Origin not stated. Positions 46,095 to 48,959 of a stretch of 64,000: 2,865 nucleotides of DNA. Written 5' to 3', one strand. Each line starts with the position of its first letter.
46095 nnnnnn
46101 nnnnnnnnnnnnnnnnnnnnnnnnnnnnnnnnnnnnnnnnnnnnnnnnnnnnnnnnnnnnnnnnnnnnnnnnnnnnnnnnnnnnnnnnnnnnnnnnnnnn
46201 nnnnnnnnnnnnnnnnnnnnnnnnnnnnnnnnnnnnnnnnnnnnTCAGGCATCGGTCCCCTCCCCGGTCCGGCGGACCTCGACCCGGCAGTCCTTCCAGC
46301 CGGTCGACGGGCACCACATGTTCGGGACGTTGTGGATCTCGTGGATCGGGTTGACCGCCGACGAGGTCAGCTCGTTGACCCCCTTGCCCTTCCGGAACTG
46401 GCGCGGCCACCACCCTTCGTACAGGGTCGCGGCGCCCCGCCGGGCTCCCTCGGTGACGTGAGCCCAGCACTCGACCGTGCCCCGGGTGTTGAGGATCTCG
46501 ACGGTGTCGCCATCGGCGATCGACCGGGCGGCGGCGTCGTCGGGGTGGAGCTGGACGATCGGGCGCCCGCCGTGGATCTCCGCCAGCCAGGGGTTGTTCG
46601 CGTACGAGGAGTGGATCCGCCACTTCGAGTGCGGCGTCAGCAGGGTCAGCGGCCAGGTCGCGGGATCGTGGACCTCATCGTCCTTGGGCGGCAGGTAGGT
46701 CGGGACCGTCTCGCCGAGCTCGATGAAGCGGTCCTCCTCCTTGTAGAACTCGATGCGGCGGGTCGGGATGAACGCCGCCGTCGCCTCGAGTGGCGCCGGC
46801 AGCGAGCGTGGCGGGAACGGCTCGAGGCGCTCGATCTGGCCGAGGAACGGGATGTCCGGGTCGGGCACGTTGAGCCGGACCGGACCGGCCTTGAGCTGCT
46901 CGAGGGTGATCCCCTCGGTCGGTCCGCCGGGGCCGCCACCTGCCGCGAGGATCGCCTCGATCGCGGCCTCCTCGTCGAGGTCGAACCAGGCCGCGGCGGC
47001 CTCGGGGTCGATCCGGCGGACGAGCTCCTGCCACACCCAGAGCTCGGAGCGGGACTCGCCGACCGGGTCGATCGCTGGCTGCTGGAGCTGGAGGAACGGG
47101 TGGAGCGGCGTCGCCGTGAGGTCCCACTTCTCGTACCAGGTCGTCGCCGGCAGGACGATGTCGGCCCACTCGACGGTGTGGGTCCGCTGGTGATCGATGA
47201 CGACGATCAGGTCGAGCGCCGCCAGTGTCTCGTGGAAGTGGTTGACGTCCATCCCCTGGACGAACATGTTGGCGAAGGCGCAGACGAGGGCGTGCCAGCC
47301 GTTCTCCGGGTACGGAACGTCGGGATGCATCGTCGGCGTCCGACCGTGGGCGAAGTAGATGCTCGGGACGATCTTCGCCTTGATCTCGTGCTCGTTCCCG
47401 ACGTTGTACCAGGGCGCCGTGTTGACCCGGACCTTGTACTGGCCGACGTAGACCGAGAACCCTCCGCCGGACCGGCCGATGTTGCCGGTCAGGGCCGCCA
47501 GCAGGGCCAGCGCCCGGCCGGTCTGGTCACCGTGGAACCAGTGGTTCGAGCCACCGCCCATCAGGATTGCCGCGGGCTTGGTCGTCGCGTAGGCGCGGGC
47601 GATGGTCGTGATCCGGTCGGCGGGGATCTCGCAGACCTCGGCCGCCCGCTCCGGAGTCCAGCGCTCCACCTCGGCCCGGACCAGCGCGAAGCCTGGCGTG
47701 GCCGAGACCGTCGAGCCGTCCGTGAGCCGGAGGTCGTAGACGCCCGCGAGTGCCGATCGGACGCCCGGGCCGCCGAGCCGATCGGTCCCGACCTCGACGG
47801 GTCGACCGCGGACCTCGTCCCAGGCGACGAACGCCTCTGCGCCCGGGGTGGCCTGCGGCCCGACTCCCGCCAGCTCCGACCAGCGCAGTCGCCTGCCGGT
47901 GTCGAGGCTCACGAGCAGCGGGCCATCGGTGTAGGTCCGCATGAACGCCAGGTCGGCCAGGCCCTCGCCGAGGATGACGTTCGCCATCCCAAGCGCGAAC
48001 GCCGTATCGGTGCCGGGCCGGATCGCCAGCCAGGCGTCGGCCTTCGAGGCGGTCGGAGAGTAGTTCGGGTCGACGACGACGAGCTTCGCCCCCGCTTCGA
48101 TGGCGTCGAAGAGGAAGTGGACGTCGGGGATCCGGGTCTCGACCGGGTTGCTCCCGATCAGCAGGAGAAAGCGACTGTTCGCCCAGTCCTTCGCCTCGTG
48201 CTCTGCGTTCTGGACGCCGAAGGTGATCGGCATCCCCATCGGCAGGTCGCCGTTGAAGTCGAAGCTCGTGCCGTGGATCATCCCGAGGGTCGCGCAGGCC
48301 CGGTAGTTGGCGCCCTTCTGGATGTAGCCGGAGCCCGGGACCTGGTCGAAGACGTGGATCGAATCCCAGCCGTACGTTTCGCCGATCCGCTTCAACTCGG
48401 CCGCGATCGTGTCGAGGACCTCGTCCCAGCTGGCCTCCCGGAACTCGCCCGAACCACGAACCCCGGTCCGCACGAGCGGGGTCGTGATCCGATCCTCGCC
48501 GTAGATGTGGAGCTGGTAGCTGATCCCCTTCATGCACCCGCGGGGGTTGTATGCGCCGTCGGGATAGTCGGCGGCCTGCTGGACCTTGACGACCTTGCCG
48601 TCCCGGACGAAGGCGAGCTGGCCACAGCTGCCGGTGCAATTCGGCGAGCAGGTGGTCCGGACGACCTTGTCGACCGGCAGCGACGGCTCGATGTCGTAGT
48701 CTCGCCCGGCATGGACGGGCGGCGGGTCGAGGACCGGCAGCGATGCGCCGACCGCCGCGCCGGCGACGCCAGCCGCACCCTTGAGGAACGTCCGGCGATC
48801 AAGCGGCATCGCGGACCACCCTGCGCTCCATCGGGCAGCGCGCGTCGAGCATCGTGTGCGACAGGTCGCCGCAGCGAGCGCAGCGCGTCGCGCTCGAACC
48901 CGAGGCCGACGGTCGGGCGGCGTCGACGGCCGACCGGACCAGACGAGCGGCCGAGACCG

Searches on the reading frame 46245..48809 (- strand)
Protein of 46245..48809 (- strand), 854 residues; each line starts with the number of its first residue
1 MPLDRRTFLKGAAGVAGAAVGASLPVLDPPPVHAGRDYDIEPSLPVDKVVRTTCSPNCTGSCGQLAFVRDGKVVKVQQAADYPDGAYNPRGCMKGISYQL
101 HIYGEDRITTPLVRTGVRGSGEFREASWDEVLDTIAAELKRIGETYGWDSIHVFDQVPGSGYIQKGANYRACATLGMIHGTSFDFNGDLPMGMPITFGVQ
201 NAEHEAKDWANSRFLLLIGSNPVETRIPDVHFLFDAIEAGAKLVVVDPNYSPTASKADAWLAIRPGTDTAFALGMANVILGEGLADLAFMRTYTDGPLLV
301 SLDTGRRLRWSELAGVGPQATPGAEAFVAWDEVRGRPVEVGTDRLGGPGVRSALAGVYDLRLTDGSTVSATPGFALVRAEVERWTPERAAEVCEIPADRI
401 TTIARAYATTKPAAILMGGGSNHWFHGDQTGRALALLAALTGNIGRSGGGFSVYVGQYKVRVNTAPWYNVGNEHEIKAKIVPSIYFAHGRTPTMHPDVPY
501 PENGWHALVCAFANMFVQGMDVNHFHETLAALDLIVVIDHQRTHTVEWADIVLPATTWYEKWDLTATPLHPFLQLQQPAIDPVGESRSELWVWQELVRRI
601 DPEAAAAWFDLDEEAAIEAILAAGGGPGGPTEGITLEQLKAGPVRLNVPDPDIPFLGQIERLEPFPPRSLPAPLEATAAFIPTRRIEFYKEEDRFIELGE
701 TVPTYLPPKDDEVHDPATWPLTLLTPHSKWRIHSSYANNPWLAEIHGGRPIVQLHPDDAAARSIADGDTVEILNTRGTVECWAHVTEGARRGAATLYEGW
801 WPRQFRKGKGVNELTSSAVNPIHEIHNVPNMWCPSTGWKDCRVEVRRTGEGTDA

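Call 3: search_protein_families(library=pfam, proteins=[window:46245-48809:-], max_evalue=0.01)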
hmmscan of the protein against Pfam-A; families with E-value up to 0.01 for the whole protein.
window:46245-48809:- (854 aa): 4 families
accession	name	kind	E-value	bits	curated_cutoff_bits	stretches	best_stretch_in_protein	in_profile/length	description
PF00384.28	Molybdopterin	-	2.1e-54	185.3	24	1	107-598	1-352/353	Molybdopterin oxidoreductase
PF01568.27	Molydop_binding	-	4.3e-26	91.5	26.8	1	721-825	1-103/110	Molydopterin dinucleotide binding domain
PF04879.21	Molybdop_Fe4S4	-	7e-09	36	22.7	1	48-103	2-54/55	Molybdopterin oxidoreductase Fe4S4 domain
PF10518.14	TAT_signal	-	0.0001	22.5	22.7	1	3-20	2-19/21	TAT (twin-arginine translocation) pathway signal sequence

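Call 4: search_protein_families(library=ncbifam, proteins=[window:46245-48809:-], max_evalue=0.01)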
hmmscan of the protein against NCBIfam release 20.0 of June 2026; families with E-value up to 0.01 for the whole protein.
window:46245-48809:- (854 aa): 28 families (the best 25 are shown)
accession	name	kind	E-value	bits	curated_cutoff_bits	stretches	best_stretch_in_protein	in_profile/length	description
TIGR03479.1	DMSO_red_II_alp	subfamily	8.1e-155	517.2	984.75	3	47-462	55-476/913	molybdopterin-dependent oxidoreductase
TIGR02166.1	dmsA_ynfE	subfamily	9.7e-94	314.9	777.7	3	3-295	1-300/794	DMSO/selenate family reductase complex A subunit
TIGR01580.1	narG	equivalog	4.2e-84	283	1084.15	5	117-303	151-343/1235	nitrate reductase subunit alpha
NF042978.1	EthbenzDh_ebdA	equivalog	5.6e-73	246.1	2000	3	59-454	89-482/977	ethylbenzene dehydrogenase subunit alpha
NF012032.0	PRK15488.1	equivalog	1.4e-72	244.8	694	4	2-296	2-283/759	thiosulfate reductase PhsA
NF041884.1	selenate_YnfF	exception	8.3e-72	242.2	1650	3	4-294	2-299/798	selenate/tellurate reductase subunit YnfF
NF041885.1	selenate_YnfE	exception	5.1e-71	239.6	1675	3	4-294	4-306/805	selenate/tellurate reductase subunit YnfE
TIGR01591.1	Fdh-alpha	equivalog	1e-67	228.7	666.25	3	53-294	2-238/672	formate dehydrogenase subunit alpha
NF011566.1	PRK14990.1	exception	8.2e-63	212.6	1600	3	5-295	16-320/814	dimethylsulfoxide reductase subunit A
TIGR00509.1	bisC_fam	subfamily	7.1e-58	196.5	1017.55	4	66-296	9-261/772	molybdopterin guanine dinucleotide-containing S/N-oxide reductase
NF047855.1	AssmNtatRedNasC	equivalog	1e-45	156.2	1100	3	47-296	18-265/708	assimilatory nitrate reductase catalytic subunit NasC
NF011682.0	PRK15102.1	equivalog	7.1e-39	133.5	909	4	507-619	473-586/829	trimethylamine-N-oxide reductase TorA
TIGR02164.1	torA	equivalog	2.3e-36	125.3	1465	4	507-607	469-571/824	trimethylamine-N-oxide reductase TorA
TIGR01553.1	formate-DH-alph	equivalog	7e-36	123.4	814.2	3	204-301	214-311/1009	formate dehydrogenase-N subunit alpha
NF041714.1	arsenate_red_ArrA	equivalog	2.4e-32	112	1600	2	3-296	3-298/848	arsenate respiratory reductase molybdopterin-containing subunit ArrA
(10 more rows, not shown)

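Call 5: search_solved_structures(query=window:46245-48809:-, max_evalue=1e-10, show_alignments=2)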
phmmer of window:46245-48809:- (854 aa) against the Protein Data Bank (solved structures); distinct sequences matched with E-value up to 1e-10: 53.
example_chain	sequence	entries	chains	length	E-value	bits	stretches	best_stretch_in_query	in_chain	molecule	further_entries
4ydd_A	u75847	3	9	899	9.1e-111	374.7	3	47-338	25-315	DMSO reductase family type II enzyme, molybdopterin subunit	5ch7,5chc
5e7o_A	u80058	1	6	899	2.5e-110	373.3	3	47-338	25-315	DMSO reductase family type II enzyme, molybdopterin subunit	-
3ir5_A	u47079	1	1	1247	4.4e-78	266.6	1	117-314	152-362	Respiratory nitrate reductase 1 alpha chain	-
3egw_A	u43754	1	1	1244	7.4e-77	262.5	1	117-322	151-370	Respiratory nitrate reductase 1 alpha chain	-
3ir6_A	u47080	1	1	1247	7.6e-77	262.5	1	117-314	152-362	Respiratory nitrate reductase 1 alpha chain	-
1r27_A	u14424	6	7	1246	1.3e-76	261.7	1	117-314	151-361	Respiratory nitrate reductase 1 alpha chain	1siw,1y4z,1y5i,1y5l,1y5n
1q16_A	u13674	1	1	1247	1.3e-76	261.7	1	117-314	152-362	Respiratory nitrate reductase 1 alpha chain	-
3ir7_A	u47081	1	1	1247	2.5e-76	260.8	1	117-314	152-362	Respiratory nitrate reductase 1 alpha chain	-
2ivf_A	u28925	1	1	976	2.4e-71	244.3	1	59-452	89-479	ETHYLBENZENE DEHYDROGENASE ALPHA-SUBUNIT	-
7b04_B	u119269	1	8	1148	1.9e-53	185.1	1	175-461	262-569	Nitrite oxidoreductase subunit A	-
2vpw_A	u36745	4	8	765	1.2e-51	179.1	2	53-296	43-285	THIOSULFATE REDUCTASE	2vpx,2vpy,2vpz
7qv7_S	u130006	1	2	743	3.3e-46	161.1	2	50-294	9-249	Hydrogen dependent carbon dioxide reductase subunit FdhF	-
7l5i_A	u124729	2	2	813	9.6e-44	152.9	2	378-603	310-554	Trimethylamine-N-oxide reductase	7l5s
9vap_A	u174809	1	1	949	7.4e-42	146.7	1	3-291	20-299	Formate dehydrogenase molybdopterin-binding subunit FdhA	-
7vw6_A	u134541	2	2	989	2.5e-41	145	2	371-603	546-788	Formate dehydrogenase | Tungsten-containing formate dehydrogenase alpha subunit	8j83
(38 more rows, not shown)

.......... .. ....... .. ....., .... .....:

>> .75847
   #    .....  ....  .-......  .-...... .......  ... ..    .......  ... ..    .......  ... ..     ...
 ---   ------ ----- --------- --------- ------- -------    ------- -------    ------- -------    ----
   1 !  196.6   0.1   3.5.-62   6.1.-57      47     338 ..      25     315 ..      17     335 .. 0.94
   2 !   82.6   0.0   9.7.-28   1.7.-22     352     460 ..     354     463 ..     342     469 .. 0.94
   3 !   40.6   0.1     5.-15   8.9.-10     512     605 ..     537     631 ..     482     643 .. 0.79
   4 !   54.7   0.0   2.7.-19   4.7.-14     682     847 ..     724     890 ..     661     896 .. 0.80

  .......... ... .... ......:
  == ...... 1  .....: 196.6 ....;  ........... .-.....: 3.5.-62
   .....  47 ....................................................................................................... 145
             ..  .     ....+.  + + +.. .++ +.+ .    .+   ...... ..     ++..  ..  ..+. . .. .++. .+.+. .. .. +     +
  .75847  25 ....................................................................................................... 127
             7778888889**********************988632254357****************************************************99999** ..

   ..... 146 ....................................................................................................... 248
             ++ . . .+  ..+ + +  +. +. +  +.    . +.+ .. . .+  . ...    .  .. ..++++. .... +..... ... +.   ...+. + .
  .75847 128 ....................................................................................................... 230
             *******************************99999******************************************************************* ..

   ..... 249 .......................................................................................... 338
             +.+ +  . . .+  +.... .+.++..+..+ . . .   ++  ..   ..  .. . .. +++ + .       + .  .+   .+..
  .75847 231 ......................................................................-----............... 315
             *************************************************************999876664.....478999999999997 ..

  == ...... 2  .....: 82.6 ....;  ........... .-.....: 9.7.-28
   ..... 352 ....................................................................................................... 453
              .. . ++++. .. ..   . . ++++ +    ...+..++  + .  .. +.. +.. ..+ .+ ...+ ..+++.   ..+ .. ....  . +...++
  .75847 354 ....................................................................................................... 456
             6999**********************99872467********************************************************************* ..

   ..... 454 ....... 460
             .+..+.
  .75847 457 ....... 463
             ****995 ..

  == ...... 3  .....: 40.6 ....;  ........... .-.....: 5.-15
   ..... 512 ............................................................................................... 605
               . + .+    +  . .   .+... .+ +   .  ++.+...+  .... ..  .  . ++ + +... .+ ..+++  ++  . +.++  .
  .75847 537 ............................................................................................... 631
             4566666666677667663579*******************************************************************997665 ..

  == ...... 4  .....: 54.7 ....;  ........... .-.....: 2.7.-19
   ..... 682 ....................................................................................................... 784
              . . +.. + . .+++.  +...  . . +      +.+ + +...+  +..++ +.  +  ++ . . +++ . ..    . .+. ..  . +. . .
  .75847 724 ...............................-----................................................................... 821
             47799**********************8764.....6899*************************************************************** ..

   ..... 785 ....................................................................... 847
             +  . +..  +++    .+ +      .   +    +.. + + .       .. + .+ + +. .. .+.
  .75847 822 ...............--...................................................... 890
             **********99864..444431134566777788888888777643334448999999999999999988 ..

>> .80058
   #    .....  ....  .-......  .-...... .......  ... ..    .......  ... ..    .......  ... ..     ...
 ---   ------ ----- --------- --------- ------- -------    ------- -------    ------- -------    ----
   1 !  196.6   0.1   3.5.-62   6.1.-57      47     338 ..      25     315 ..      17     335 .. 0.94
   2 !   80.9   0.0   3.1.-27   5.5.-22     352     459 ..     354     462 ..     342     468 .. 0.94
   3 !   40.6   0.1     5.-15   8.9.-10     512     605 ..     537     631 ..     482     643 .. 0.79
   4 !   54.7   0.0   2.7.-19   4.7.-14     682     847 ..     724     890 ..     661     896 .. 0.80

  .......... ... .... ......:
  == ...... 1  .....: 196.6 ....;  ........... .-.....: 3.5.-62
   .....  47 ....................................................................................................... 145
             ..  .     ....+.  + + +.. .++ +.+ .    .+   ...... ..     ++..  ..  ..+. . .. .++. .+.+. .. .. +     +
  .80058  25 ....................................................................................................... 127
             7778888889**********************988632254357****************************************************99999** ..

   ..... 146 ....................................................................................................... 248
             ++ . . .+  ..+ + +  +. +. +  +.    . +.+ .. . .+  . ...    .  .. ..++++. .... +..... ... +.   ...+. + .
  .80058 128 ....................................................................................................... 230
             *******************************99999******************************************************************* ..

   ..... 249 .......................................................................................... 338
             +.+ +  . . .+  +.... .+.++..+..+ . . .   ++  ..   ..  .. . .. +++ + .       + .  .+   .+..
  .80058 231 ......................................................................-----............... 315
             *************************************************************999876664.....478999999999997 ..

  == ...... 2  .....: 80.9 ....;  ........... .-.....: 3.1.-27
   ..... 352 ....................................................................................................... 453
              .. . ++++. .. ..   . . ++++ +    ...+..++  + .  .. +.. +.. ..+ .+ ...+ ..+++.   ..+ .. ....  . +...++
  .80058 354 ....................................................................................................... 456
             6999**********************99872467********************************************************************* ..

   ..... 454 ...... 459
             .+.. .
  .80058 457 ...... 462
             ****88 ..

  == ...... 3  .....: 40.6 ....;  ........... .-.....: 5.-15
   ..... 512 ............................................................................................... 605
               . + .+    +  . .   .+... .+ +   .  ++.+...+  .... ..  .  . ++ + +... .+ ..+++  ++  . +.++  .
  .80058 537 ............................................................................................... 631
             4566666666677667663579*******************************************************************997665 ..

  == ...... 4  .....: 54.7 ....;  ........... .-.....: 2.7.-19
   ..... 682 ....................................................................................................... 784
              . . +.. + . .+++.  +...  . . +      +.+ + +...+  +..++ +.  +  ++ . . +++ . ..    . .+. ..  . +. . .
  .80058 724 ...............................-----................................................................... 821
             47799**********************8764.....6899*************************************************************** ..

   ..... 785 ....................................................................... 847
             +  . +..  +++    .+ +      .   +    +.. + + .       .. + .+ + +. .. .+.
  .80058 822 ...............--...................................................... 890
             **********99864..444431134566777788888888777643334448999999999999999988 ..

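Call 6: find_homologous_proteins(query=window:46245-48809:-, max_evalue=1e-20)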
Query window:46245-48809:- (854 aa): 1665 proteins with E <= 1e-20 among 8000 candidates; the best 120 are listed.
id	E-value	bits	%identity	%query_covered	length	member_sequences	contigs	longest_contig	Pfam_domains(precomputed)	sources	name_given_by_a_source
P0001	0.0e+0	2003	99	100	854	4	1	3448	PF00384.28,PF01568.28,PF04879.22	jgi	jgi:anaerobic selenocysteine-containing dehydrogenase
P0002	0.0e+0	1723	85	100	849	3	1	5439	PF00384.28,PF01568.28,PF04879.22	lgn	-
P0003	0.0e+0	1631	82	100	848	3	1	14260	PF00384.28,PF01568.28,PF04879.22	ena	-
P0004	0.0e+0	1618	81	100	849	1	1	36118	PF00384.28,PF01568.28,PF04879.22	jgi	jgi:anaerobic selenocysteine-containing dehydrogenase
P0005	0.0e+0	1606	80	100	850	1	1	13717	PF00384.28,PF01568.28,PF04879.22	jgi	jgi:anaerobic selenocysteine-containing dehydrogenase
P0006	0.0e+0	1605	81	100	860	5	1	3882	PF00384.28,PF01568.28,PF04879.22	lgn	-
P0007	0.0e+0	1598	80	100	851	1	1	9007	PF00384.28,PF01568.28,PF04879.22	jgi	jgi:anaerobic selenocysteine-containing dehydrogenase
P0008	0.0e+0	1594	80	99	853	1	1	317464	PF00384.28,PF01568.28,PF04879.22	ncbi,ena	-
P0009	0.0e+0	1583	78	99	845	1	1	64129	PF00384.28,PF01568.28,PF04879.22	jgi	jgi:anaerobic selenocysteine-containing dehydrogenase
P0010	0.0e+0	1576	78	99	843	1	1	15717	PF00384.28,PF01568.28,PF04879.22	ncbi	-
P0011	0.0e+0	1501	75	100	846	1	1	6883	PF00384.28,PF01568.28,PF04879.22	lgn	-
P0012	0.0e+0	1500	74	100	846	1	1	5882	PF10518.15,PF00384.28,PF01568.28,PF04879.22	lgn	-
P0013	0.0e+0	1499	74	100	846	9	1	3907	PF10518.15,PF00384.28,PF01568.28,PF04879.22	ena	-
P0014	0.0e+0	1496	74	100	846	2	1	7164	PF10518.15,PF00384.28,PF01568.28,PF04879.22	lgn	-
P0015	0.0e+0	1495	74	100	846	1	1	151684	PF10518.15,PF00384.28,PF01568.28,PF04879.22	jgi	jgi:anaerobic selenocysteine-containing dehydrogenase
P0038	0.0e+0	1464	74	100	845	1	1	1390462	PF00384.28,PF01568.28,PF04879.22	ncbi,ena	-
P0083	0.0e+0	1431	73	100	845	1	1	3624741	PF00384.28,PF01568.28,PF04879.22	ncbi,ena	-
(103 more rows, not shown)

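Call 8: find_encoding_contigs(protein=P0083, flank=8000, max_places=2)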
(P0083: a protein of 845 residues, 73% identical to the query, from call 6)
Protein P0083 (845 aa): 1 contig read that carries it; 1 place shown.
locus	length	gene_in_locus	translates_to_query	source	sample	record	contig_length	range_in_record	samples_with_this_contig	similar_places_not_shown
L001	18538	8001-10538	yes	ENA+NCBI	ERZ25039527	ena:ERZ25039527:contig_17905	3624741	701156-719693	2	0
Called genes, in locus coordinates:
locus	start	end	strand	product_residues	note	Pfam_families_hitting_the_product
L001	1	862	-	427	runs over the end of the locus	PF00278:Orn_DAP_Arg_deC, PF02784:Orn_Arg_deC_N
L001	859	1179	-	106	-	PF10041:DUF2277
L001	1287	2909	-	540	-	PF06609:TRI12 (weak), PF07690:MFS_1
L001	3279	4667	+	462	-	PF01212:Beta_elim_lyase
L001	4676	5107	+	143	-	PF01220:DHquinase_II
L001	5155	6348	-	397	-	-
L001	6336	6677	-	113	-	PF01883:FeS_assembly_P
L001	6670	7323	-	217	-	-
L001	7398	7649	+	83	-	PF10006:DUF2249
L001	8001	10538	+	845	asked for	PF04879:Molybdop_Fe4S4, PF00384:Molybdopterin, PF01568:Molydop_binding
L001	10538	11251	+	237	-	PF25160:LdpA_Fe-S-bd (faint), PF13247:Fer4_11, PF13187:Fer4_9 (weak), PF00037:Fer4 (weak), PF12797:Fer4_2 (weak), PF13237:Fer4_10 (weak), PF12837:Fer4_6 (weak), PF13247:Fer4_11 (weak), +1 more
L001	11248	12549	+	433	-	PF03916:NrfD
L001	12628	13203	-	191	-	PF03330:DPBB_1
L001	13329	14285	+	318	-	-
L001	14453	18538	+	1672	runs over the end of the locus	PF18657:YDG, PF18676:MBG_2, PF18657:YDG, PF09134:Invasin_D3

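Call 9: find_encoding_contigs(protein=P0038, flank=8000, max_places=2)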
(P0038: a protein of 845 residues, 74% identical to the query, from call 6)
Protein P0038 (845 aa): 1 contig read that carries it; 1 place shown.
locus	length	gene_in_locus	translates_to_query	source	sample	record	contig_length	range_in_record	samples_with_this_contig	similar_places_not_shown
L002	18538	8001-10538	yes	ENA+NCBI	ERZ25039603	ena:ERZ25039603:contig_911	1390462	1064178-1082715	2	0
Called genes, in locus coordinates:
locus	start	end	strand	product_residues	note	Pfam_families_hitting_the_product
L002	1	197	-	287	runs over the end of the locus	PF14344:DUF4397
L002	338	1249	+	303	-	PF00376:MerR, PF13411:MerR_1, PF02607:B12-binding_2, PF02310:B12-binding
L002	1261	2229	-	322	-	PF01156:IU_nuc_hydro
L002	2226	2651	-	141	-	PF00903:Glyoxalase, PF18029:Glyoxalase_6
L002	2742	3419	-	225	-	PF02775:TPP_enzyme_C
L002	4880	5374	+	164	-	PF01047:MarR (weak), PF12802:MarR_2, PF13463:HTH_27 (weak)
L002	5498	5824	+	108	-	-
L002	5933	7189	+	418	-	PF07690:MFS_1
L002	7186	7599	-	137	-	PF13474:SnoaL_3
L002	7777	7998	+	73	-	-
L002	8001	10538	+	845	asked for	PF04879:Molybdop_Fe4S4, PF00384:Molybdopterin, PF01568:Molydop_binding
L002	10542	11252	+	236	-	PF12838:Fer4_7 (weak), PF13247:Fer4_11, PF13187:Fer4_9 (weak), PF00037:Fer4 (weak), PF13237:Fer4_10 (weak), PF12837:Fer4_6 (weak), PF12838:Fer4_7 (weak), PF13247:Fer4_11, +4 more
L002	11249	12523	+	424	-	PF03916:NrfD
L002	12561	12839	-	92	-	PF20058:DUF6457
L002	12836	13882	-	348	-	-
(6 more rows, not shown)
